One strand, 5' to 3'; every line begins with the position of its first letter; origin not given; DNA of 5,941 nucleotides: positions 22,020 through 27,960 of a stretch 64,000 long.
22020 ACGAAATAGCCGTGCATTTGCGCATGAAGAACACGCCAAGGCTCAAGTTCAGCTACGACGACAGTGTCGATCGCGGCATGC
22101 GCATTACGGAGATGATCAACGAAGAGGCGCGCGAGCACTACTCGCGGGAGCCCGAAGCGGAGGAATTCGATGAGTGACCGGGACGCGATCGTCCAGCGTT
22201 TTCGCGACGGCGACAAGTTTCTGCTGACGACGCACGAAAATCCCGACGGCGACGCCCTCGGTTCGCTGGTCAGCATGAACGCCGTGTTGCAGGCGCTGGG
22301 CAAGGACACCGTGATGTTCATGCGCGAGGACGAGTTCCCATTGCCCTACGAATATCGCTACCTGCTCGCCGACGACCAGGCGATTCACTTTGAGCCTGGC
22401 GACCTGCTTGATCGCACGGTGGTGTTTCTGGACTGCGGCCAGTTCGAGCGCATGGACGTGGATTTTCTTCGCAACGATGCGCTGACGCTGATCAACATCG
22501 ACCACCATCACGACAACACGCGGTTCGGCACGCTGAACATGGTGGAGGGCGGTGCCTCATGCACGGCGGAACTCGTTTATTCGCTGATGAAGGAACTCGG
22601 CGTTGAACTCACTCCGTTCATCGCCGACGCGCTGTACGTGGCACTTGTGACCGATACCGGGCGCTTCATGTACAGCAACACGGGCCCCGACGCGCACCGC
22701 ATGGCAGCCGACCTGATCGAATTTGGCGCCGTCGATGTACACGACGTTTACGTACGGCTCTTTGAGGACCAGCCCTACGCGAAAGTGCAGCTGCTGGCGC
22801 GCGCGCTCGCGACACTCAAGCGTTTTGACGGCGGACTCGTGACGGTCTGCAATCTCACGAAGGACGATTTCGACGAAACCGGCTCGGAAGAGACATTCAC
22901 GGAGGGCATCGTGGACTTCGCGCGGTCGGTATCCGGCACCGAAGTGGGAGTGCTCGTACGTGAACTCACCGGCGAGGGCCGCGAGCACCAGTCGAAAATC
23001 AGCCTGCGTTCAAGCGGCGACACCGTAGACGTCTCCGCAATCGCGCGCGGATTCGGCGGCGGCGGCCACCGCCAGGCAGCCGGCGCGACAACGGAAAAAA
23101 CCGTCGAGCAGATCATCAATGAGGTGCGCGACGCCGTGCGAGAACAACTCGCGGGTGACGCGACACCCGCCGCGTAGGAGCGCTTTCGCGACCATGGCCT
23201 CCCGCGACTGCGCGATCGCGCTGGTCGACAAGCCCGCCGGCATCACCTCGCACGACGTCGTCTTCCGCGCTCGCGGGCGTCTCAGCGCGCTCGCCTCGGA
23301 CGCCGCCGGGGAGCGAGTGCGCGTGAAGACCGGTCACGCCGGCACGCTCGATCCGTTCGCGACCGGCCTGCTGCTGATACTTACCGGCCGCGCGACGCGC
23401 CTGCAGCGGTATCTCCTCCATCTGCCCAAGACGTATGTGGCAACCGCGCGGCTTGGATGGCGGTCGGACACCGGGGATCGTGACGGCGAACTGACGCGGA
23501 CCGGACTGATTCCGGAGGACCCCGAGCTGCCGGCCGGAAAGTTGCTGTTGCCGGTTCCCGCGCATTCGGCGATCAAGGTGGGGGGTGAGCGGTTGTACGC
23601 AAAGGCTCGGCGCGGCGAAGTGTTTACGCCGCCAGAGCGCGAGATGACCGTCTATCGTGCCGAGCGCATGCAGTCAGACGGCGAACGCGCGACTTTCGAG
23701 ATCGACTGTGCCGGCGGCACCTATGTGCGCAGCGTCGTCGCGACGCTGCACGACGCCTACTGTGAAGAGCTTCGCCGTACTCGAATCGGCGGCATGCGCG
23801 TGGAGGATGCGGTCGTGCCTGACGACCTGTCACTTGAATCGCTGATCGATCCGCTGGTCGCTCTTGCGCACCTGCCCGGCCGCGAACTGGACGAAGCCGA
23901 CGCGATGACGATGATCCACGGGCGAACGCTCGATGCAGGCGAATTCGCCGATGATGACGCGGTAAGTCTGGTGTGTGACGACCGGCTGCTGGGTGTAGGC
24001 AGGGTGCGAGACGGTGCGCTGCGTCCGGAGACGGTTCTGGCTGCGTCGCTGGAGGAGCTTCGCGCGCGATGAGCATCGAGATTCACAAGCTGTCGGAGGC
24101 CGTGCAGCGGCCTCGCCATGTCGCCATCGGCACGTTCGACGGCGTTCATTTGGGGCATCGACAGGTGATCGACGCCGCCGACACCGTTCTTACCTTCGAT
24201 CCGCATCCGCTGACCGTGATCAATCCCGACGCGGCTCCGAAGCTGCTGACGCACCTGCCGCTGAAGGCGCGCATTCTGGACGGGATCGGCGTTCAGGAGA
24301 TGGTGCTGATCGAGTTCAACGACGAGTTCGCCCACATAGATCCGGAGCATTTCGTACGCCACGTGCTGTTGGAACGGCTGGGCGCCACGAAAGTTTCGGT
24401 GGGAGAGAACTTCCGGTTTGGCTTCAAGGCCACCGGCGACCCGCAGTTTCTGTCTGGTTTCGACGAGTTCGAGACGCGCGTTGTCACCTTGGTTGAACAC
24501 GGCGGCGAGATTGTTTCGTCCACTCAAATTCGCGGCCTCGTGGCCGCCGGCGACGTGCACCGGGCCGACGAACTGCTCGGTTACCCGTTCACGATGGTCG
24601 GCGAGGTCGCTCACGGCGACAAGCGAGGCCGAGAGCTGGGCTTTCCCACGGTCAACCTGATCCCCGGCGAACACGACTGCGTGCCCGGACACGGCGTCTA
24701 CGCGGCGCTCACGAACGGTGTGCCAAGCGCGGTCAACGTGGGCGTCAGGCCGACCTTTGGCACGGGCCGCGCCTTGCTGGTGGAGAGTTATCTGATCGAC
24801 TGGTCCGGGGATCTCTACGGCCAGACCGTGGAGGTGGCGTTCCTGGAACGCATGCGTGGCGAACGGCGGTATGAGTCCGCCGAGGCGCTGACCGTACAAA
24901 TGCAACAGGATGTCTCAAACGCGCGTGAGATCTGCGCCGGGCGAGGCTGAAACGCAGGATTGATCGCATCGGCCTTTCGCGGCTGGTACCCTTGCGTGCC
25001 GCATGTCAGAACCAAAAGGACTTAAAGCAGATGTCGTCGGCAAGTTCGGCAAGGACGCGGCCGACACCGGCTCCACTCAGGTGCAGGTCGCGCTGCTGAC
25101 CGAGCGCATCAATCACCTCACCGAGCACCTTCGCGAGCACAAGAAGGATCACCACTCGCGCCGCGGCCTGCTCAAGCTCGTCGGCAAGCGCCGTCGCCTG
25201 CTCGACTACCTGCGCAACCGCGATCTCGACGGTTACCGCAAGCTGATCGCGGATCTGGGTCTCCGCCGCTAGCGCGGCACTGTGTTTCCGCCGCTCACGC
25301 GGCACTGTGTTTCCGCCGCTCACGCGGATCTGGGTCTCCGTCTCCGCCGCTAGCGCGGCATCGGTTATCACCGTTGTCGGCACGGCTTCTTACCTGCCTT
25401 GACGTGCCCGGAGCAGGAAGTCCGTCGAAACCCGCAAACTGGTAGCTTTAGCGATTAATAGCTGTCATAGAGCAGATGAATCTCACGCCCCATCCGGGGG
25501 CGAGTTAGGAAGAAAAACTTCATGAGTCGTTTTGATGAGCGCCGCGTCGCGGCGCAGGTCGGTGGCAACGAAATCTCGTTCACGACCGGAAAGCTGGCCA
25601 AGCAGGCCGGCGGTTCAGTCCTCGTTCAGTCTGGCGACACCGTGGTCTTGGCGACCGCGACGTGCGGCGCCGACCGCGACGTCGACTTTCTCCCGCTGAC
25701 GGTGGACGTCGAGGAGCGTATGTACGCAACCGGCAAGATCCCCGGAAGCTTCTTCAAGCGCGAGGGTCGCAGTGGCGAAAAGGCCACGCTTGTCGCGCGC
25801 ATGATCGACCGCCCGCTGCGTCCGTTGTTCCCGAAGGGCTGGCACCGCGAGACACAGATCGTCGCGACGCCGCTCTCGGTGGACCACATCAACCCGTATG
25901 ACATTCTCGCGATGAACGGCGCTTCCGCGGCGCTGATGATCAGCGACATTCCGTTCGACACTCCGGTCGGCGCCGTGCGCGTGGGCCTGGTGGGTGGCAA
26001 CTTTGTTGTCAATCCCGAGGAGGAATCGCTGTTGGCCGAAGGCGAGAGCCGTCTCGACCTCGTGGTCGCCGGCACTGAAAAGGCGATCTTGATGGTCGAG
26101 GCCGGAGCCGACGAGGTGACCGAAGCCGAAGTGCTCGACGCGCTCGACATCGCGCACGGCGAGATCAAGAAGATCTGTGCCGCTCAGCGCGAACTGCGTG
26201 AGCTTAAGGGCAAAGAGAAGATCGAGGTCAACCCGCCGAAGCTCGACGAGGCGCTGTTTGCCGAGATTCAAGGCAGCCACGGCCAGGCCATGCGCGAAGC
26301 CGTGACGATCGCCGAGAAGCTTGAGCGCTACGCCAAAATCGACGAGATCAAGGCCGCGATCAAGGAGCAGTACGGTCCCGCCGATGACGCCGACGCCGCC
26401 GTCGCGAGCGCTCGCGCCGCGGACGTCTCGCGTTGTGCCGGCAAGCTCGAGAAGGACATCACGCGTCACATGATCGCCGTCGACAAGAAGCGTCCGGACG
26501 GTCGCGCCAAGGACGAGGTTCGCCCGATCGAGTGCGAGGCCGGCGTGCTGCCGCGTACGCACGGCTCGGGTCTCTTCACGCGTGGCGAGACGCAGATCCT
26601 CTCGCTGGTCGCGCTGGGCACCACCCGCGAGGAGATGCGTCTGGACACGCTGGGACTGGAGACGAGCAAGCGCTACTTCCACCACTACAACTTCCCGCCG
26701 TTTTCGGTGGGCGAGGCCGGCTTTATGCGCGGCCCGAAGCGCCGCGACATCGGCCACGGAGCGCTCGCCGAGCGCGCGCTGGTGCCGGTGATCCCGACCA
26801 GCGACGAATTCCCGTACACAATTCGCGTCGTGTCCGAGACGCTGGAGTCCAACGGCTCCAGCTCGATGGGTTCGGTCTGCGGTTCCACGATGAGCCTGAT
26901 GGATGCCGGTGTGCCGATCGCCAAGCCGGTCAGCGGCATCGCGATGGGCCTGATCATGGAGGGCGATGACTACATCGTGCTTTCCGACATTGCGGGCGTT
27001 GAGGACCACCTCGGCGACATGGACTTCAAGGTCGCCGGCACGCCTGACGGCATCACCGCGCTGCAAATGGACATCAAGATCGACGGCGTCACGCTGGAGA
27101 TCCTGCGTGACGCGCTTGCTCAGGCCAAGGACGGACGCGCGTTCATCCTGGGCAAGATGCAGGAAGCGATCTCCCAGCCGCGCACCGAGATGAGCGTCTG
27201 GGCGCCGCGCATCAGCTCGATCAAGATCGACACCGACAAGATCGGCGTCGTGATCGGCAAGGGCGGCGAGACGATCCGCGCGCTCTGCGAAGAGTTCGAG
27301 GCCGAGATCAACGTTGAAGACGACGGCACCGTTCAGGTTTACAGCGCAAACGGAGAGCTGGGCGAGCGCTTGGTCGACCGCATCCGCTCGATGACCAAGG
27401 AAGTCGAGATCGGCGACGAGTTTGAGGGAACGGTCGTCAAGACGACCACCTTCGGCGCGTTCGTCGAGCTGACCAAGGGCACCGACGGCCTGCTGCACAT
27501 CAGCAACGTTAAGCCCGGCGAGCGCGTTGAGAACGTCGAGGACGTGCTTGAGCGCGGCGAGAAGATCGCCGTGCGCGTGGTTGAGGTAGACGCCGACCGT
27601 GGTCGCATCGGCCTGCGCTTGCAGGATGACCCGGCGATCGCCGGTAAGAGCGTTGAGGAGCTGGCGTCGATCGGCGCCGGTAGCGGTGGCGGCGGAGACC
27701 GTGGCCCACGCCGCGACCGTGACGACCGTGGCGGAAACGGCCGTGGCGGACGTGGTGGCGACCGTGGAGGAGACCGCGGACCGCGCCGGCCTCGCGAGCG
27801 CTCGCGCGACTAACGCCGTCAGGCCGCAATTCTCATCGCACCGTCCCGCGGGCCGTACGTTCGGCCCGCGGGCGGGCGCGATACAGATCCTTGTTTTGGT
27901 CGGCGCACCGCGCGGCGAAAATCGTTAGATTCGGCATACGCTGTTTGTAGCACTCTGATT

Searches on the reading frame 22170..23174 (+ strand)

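Call 59: search_protein_families(library=pfam, max_evalue=1e-8, proteins=[window:22170-23174:+])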
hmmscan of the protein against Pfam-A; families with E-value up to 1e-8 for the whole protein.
window:22170-23174:+ (335 aa): 2 families
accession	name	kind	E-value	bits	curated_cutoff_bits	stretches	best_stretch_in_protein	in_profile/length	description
PF01368.27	DHH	-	2.2e-18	67.2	28.1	1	17-158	2-124/125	DHH family, N-terminal domain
PF02272.25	DHHA1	-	6.9e-10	39.7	25.9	0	247-326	21-99/102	DHHA1 domain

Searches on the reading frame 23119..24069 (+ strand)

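Call 59: search_protein_families(library=pfam, max_evalue=1e-8, proteins=[window:23119-24069:+])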
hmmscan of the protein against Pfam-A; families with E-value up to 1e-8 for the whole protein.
window:23119-24069:+ (317 aa): 1 family
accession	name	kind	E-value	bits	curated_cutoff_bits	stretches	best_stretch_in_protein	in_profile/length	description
PF01509.24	TruB_N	-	2.5e-34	119.2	27.3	1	70-203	8-149/149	TruB family pseudouridylate synthase (N terminal domain)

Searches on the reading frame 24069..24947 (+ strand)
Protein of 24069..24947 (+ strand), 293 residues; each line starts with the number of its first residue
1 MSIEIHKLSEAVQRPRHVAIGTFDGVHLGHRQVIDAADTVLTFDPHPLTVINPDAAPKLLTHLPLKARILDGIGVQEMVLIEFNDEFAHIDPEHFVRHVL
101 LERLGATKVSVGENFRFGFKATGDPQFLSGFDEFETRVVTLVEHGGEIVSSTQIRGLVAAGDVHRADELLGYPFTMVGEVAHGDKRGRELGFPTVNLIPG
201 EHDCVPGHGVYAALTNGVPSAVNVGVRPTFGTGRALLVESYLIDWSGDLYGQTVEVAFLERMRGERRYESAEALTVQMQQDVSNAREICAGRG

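Call 59: search_protein_families(library=pfam, max_evalue=1e-8, proteins=[window:24069-24947:+])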
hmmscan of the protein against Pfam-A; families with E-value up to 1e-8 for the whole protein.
window:24069-24947:+ (293 aa): 2 families
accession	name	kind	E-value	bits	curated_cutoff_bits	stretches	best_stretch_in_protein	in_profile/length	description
PF06574.18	FAD_syn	-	5.7e-37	127.4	27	1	12-152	4-157/158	FAD synthetase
PF01687.23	Flavokinase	-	7e-37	126.8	19.6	1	170-288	1-123/124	Riboflavin kinase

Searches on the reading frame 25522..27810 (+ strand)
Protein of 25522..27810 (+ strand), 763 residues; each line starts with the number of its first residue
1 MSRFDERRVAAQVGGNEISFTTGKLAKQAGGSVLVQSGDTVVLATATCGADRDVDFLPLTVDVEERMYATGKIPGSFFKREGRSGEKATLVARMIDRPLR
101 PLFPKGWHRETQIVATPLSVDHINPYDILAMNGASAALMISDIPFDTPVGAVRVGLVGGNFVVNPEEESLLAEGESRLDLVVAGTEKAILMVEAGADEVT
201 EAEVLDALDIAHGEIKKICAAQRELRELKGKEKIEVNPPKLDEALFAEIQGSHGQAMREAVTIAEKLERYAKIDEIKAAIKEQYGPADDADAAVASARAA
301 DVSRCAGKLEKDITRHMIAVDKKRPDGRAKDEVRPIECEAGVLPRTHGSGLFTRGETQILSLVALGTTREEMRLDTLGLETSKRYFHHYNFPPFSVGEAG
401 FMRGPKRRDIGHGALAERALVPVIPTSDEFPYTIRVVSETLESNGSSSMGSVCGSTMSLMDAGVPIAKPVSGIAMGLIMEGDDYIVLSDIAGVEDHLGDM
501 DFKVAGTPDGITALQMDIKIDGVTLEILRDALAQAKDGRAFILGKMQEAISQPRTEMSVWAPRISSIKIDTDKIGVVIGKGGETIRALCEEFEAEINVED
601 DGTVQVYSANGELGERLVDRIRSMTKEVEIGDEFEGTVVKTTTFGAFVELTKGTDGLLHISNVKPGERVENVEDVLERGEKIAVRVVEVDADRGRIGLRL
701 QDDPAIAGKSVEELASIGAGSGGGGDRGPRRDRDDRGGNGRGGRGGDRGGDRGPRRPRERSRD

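Call 12: search_protein_families(library=ncbifam, max_evalue=1e-10, proteins=[window:25522-27810:+])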
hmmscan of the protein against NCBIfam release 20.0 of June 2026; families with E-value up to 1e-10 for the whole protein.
window:25522-27810:+ (763 aa): 18 families
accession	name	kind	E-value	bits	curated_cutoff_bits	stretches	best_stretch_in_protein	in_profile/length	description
NF008805.1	PRK11824.1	equivalog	2.7e-290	964.7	471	1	10-700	3-680/683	polyribonucleotide nucleotidyltransferase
TIGR03591.1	polynuc_phos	equivalog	6.1e-287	953.7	525.05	1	12-700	1-686/689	polyribonucleotide nucleotidyltransferase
TIGR02696.1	pppGpp_PNP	exception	9e-211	702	1106.75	1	12-698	13-718/720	guanosine pentaphosphate synthetase I/polyribonucleotide nucleotidyltransferase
TIGR02065.1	ECX1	equivalog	5.1e-33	114.3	318.7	1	318-550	3-226/230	exosome complex exonuclease Rrp41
NF005208.0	PRK06676.1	equivalog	1.9e-20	73.3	368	1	623-702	271-349/391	30S ribosomal protein S1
NF000907.0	PRK00087.1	equivalog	2.4e-18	65.7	624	1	624-702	557-634/671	bifunctional 4-hydroxy-3-methylbut-2-enyl diphosphate reductase/30S ribosomal protein S1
NF010379.0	PRK13806.1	equivalog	8.5e-18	64.2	648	1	621-705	283-367/491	30S ribosomal protein S1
NF004952.0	PRK06299.1-2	equivalog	5.5e-16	58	524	1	624-700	297-373/580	30S ribosomal protein S1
NF040579.1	S1_dom_CvfD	subfamily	9e-15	54.9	117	1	629-702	2-74/113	CvfD/Ygs/GSP13 family RNA-binding post-transcriptional regulator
NF006363.0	PRK08582.1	equivalog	2e-14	53.9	171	1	628-701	3-74/140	S1 domain-containing RNA-binding protein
NF005973.0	PRK08059.1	equivalog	3.8e-14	52.9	148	1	624-703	1-80/123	S1 domain-containing post-transcriptional regulator GSP13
NF004953.0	PRK06299.1-3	equivalog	2.6e-13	49.1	720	1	620-701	203-282/580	30S ribosomal protein S1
NF005573.0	PRK07252.1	equivalog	4.4e-13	49.2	183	1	629-694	2-66/120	S1 RNA-binding domain-containing protein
NF005911.0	PRK07899.1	equivalog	5.4e-13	48.5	691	1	619-702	282-364/486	30S ribosomal protein S1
TIGR00717.1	rpsA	equivalog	6.7e-13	48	577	1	623-701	180-256/516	30S ribosomal protein S1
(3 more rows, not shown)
